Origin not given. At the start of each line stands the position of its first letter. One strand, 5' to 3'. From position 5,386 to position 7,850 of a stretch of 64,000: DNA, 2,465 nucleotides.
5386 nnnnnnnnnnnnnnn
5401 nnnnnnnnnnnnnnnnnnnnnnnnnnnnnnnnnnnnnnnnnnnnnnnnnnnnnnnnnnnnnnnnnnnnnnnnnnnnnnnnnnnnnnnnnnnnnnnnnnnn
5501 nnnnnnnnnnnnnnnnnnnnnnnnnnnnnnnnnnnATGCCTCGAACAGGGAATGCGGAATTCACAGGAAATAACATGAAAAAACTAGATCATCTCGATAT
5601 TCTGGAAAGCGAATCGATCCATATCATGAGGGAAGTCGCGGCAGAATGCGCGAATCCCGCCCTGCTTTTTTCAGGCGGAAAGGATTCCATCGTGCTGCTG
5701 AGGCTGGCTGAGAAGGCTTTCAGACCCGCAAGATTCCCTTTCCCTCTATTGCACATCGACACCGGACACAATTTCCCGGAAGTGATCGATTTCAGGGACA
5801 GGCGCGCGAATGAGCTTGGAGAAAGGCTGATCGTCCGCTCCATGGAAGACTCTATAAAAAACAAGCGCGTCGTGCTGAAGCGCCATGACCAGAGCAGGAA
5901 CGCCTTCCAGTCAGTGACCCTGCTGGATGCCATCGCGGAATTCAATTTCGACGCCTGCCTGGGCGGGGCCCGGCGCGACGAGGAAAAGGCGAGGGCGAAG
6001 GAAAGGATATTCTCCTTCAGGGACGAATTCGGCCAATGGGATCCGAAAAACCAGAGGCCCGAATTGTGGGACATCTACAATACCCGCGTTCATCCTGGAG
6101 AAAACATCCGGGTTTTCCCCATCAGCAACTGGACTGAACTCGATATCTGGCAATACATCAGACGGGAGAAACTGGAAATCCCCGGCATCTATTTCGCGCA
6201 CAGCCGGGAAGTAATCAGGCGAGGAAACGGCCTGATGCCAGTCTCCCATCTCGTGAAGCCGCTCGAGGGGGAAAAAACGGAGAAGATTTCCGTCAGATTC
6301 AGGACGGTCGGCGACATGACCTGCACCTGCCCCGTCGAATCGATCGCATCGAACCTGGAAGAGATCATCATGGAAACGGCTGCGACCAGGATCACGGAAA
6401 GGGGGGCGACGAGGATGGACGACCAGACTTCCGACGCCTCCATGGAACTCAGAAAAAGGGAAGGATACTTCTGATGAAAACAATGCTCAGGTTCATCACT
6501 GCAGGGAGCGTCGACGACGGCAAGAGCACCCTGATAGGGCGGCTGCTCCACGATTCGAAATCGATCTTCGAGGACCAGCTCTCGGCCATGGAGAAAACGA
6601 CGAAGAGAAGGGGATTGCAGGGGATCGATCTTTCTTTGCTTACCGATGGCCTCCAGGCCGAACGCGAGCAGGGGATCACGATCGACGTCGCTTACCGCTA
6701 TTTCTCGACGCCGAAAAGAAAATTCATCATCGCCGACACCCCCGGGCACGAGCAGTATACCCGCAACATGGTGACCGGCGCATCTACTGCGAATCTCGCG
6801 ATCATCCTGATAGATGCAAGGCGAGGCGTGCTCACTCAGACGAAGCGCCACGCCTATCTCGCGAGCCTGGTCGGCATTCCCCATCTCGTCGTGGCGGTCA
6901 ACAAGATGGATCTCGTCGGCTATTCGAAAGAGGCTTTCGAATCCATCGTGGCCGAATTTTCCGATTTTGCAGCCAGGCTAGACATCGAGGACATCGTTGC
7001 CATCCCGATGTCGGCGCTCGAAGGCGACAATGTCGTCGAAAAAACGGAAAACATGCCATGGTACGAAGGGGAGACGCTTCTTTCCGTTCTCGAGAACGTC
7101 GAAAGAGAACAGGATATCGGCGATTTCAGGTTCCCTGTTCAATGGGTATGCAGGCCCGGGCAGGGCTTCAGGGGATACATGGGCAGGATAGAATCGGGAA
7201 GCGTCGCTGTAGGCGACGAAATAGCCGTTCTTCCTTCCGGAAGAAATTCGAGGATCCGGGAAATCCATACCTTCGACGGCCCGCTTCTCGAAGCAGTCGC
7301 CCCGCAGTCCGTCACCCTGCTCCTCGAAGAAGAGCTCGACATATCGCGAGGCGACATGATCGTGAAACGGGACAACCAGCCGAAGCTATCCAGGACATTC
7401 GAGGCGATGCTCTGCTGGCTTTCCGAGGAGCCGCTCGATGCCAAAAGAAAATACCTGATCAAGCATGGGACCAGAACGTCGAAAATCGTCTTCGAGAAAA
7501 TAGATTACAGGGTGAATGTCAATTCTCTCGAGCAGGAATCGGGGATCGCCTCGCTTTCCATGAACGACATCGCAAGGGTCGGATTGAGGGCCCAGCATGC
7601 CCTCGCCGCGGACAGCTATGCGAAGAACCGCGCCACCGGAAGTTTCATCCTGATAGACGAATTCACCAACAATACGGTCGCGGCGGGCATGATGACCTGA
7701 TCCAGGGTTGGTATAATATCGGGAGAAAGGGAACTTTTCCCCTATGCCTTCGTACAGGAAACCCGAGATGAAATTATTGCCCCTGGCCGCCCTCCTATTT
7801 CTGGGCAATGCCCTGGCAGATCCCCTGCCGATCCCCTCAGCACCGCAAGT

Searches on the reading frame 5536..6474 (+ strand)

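Call 55: search_protein_families(library=pfam, proteins=[window:5536-6474:+], max_evalue=0.000001)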
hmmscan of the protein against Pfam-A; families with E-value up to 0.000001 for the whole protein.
window:5536-6474:+ (312 aa): 1 family
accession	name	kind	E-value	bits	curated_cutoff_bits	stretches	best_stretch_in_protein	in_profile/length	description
PF01507.26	PAPS_reduct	-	1.9e-44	152.2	22.5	1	41-265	2-174/175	Phosphoadenosine phosphosulfate reductase domain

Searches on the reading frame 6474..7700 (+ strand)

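Call 55: search_protein_families(library=pfam, proteins=[window:6474-7700:+], max_evalue=0.000001)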
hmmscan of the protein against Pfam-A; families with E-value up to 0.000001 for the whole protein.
window:6474-7700:+ (408 aa): 4 families
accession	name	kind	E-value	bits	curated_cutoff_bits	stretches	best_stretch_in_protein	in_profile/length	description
PF00009.33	GTP_EFTU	-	9.7e-45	152.9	26.5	1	3-201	2-177/188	Elongation factor Tu GTP binding domain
PF22594.2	GTP-eEF1A_C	-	3e-27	95.4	27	1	309-408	2-101/101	GTP-eEF1A C-terminal domain-like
PF03144.31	GTP_EFTU_D2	-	7.5e-08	33.1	30.3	1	237-296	6-72/73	Elongation factor Tu domain 2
PF01926.29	MMR_HSR1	-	3.2e-07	30.9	21.9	0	11-143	6-112/113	50S ribosome-binding GTPase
